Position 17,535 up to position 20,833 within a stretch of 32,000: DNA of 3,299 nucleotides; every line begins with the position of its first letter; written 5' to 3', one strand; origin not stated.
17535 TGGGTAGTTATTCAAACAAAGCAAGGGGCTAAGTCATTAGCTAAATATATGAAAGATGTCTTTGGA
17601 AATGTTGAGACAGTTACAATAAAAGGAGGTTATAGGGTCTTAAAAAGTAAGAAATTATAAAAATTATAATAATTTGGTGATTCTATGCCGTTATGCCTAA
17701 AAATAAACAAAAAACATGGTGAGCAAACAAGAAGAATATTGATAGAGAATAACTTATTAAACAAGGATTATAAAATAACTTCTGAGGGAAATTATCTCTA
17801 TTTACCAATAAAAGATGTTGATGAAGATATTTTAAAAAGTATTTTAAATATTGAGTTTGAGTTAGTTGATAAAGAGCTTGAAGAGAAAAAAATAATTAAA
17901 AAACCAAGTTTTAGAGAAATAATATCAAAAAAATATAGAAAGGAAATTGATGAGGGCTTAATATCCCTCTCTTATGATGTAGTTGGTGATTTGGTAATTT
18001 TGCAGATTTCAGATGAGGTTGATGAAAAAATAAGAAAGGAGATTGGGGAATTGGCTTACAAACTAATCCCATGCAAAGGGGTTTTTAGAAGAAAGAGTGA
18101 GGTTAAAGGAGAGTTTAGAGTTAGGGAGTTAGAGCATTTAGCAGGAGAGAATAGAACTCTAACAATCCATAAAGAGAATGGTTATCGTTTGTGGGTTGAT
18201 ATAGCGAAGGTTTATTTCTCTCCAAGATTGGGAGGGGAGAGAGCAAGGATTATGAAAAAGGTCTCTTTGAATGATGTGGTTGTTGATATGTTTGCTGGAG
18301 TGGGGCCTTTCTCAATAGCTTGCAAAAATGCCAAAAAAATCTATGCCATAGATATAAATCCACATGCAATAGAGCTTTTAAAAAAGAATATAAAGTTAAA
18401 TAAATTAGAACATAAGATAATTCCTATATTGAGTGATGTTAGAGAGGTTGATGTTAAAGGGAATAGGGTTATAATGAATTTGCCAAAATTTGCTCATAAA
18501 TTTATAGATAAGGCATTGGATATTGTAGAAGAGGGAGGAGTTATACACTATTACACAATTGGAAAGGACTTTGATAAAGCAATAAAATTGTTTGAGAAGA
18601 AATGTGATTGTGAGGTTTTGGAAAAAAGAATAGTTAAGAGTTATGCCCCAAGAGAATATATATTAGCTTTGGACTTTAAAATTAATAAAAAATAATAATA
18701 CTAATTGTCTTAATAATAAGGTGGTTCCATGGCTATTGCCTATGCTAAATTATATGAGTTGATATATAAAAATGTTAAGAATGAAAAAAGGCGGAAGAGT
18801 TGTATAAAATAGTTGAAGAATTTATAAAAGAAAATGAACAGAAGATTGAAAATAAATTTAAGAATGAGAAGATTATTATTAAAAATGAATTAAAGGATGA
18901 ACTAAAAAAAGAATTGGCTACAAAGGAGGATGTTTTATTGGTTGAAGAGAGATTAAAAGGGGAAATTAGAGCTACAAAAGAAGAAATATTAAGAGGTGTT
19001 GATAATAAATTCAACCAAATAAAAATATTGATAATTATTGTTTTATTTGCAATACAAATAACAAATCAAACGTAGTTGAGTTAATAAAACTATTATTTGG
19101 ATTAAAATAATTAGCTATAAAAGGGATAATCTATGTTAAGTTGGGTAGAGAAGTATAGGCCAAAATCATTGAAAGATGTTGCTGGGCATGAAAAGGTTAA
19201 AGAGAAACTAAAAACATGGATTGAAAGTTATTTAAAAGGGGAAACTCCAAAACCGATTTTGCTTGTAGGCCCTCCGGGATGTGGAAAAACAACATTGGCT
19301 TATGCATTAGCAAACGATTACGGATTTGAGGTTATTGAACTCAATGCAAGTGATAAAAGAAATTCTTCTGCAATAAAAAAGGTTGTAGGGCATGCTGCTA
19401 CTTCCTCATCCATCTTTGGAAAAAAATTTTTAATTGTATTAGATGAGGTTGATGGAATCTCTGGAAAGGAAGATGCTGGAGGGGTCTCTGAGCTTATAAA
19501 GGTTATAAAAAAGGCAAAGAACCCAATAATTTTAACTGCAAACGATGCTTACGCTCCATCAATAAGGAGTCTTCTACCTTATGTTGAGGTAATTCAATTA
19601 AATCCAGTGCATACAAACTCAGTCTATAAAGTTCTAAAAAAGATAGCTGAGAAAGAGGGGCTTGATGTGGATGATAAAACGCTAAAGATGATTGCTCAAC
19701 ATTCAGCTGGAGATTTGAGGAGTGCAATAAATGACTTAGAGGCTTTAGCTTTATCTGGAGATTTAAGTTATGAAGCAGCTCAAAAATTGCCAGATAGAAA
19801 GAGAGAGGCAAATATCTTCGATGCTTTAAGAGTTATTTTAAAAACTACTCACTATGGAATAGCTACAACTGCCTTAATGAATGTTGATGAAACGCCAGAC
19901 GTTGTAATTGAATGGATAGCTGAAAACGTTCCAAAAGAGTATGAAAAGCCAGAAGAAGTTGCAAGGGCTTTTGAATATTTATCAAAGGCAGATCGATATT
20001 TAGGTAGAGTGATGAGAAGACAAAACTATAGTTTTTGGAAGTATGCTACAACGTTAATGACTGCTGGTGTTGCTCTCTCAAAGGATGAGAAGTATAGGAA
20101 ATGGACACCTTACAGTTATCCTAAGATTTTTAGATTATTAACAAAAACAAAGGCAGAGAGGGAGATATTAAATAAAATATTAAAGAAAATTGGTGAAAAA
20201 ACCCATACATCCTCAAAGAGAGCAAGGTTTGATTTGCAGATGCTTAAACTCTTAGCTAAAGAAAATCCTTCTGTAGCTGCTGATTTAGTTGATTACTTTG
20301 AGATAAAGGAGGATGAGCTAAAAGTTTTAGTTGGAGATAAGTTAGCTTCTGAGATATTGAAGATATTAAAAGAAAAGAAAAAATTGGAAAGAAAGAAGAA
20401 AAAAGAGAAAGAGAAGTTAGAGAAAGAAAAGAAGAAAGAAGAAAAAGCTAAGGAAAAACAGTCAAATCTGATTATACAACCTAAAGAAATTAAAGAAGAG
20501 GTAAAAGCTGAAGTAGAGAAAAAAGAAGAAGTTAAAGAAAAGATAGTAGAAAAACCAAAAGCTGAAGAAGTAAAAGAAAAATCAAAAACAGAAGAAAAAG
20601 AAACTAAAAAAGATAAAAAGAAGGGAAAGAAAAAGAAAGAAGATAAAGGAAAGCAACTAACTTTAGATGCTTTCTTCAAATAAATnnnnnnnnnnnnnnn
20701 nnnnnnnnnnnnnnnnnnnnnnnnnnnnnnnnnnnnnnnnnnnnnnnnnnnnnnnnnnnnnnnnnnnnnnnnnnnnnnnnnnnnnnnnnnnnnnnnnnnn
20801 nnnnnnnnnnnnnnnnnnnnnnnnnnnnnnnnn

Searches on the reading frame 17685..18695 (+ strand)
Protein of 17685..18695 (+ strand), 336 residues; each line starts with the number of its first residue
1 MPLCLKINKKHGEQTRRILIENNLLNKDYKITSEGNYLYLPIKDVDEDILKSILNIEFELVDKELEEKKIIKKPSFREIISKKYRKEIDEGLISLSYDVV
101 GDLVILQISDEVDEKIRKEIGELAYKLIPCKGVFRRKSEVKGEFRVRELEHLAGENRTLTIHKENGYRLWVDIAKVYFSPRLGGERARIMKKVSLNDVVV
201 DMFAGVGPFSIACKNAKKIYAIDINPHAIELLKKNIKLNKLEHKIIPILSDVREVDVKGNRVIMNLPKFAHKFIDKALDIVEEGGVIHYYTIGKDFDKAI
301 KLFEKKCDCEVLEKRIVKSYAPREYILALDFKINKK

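Call 77: search_protein_families(library=pfam, proteins=[window:17685-18695:+], max_evalue=0.001)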
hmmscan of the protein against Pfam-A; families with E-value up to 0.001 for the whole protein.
window:17685-18695:+ (336 aa): 11 families
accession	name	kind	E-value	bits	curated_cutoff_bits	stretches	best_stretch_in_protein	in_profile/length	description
PF02475.24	TRM5-TYW2_MTfase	-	1.1e-65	221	28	1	160-311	1-163/164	TRM5/TYW2 methyltransferase domain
PF18093.7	Trm5_N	-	8.6e-20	70.7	22.7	1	4-48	1-45/47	tRNA methyltransferase 5 N-terminal domain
PF25133.1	TYW2_N_2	-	6.6e-17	61.9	27.7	1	77-156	2-78/79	TYW2 N-terminal domain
PF06325.19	PrmA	-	7.6e-08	32.6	22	1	196-288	162-257/296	Ribosomal protein L11 methyltransferase (PrmA)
PF09445.16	Methyltransf_15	-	1.1e-06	28.8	22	1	198-263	3-61/165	RNA cap guanine-N2 methyltransferase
PF05175.20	MTS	-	5.3e-06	26.6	23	1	195-269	31-109/170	Methyltransferase small domain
PF03602.21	Cons_hypoth95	-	3.5e-05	24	24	1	196-283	42-138/182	Conserved hypothetical protein 95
PF02005.22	TRM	-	0.00032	20.4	27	1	199-255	53-113/376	N2,N2-dimethylguanosine tRNA methyltransferase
PF02086.21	MethyltransfD12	-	0.00056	20.1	22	1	195-238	20-64/253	D12 class N6 adenine-specific DNA methyltransferase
PF00145.23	DNA_methylase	-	0.00063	19.7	22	0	199-246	3-44/324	C-5 cytosine-specific DNA methylase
PF12998.12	ING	-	0.00088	20.2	23.9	0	238-308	9-79/102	Inhibitor of growth proteins N-terminal histone-binding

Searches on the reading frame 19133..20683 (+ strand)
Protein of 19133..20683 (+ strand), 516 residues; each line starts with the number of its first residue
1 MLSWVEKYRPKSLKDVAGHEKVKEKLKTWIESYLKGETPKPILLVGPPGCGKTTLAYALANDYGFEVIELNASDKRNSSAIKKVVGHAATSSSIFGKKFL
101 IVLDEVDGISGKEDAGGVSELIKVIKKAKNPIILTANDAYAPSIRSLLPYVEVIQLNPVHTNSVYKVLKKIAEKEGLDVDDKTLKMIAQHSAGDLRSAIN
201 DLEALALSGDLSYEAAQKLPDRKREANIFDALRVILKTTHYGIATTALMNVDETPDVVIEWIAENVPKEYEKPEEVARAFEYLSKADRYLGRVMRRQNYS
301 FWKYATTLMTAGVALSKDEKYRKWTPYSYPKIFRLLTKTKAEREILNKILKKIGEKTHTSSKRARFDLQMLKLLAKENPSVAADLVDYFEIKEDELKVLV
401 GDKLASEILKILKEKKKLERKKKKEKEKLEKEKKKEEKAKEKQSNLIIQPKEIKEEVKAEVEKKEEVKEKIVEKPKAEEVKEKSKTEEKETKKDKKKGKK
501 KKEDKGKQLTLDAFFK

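Call 77: search_protein_families(library=pfam, proteins=[window:19133-20683:+], max_evalue=0.001)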
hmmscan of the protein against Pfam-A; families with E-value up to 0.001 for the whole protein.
window:19133-20683:+ (516 aa): 17 families
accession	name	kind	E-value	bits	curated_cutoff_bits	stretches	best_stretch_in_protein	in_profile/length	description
PF00004.35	AAA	-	3.8e-17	63.4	21.2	1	42-139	1-111/131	ATPase family associated with various cellular activities (AAA)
PF03215.21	Rad17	-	2.4e-12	47.6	23.8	1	3-74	8-81/186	Rad17 P-loop domain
PF21960.2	RCF1-5-like_lid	-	2.9e-11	43.6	27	1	166-207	1-43/43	RCF1/5-like, AAA+ ATPase lid domain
PF05496.18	RuvB_N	-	3.1e-10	40.5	27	1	9-68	2-62/159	Holliday junction DNA helicase RuvB P-loop domain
PF05673.19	DUF815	-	1.5e-07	31.2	23.8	1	3-105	17-115/249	Protein of unknown function (DUF815)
PF13173.12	AAA_14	-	1.8e-07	31.7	27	1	40-114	3-79/129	AAA domain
PF01695.23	IstB_IS21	-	1e-06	28.9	24.1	1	40-140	93-196/238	IstB-like ATP binding protein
PF13401.12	AAA_22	-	1.5e-06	29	27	1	38-83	4-52/130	AAA domain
PF25361.1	AAA_lid_RFC1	-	5.9e-06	26.1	34.9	1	163-209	3-49/59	RFC1-like, AAA+ ATPase lid domain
PF01637.24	ATPase_2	-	1.3e-05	25.5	33.2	1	29-138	10-118/225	ATPase domain predominantly from Archaea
PF13521.12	AAA_28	-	2.8e-05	24.8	27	1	42-69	2-29/164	AAA domain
PF16193.11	AAA_assoc_2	-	4.3e-05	24.1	34.3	1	175-210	3-38/81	AAA C-terminal domain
PF07728.20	AAA_5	-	0.00011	22.6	22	1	41-107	1-76/139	AAA domain (dynein-related subfamily)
PF13671.12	AAA_33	-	0.00014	22.6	27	1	42-88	2-41/143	AAA domain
PF05729.18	NACHT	-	0.00017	21.9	26.7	0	41-62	2-23/167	NACHT domain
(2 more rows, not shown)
